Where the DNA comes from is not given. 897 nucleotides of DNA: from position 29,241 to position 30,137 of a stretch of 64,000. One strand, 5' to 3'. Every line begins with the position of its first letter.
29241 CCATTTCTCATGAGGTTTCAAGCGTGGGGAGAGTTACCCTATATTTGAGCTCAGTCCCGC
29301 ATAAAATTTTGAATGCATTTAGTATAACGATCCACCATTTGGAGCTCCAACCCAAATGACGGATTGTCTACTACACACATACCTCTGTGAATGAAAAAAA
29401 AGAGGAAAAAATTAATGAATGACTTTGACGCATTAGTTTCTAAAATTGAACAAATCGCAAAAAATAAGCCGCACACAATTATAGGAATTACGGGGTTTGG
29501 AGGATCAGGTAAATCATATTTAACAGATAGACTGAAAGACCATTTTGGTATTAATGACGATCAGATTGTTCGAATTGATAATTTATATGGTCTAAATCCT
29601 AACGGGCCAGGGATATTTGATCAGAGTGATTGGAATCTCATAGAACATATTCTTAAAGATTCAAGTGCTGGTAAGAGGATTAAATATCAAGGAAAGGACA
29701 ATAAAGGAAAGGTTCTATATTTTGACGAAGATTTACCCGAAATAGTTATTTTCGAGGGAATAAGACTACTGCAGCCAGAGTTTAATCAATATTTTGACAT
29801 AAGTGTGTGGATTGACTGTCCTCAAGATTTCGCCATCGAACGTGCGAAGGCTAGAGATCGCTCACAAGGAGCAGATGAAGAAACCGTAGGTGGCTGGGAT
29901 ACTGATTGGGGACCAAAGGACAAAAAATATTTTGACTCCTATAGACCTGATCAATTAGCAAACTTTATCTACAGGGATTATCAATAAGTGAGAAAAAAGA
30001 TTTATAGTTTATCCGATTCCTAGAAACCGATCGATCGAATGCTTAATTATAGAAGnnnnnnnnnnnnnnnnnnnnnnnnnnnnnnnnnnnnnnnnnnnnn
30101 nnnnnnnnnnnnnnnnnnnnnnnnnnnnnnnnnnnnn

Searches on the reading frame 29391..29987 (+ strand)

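Call 8: search_protein_families(library=pfam, proteins=[window:29391-29987:+])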
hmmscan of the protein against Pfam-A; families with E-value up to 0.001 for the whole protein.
window:29391-29987:+ (198 aa): 2 families
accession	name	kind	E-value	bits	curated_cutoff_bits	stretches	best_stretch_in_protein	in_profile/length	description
PF13238.12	AAA_18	-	1.4e-07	32.5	29.4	1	31-160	1-116/128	AAA domain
PF00485.24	PRK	-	8.6e-06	26.1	22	0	85-164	75-159/196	Phosphoribulokinase / Uridine kinase family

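Call 50: search_protein_families(library=ncbifam, proteins=[window:29391-29987:+], max_evalue=0.00001)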
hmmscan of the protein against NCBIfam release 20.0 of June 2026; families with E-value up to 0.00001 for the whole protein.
window:29391-29987:+ (198 aa): 7 families
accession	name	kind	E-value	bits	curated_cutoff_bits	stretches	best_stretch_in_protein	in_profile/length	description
NF005115.0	PRK06547.1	equivalog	3.3e-11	42.9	173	1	18-193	5-169/172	hypothetical protein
NF004018.0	PRK05480.1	equivalog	2.6e-10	40.1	180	1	25-158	3-149/210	uridine kinase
NF005807.0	PRK07667.1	equivalog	1.2e-09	38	221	0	116-193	120-191/193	kinase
TIGR00235.1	udk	equivalog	5.7e-08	32.6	220.3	1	25-160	3-152/207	uridine kinase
NF006746.0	PRK09270.1-5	subfamily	1.9e-07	30.2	250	0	11-52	4-45/210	nucleoside/nucleotide kinase family protein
NF006085.0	PRK08233.1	equivalog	3.1e-06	27.1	198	0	118-164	83-129/184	hypothetical protein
NF006743.0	PRK09270.1-2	equivalog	3.9e-06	26.1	227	1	2-63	2-63/217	nucleoside/nucleotide kinase family protein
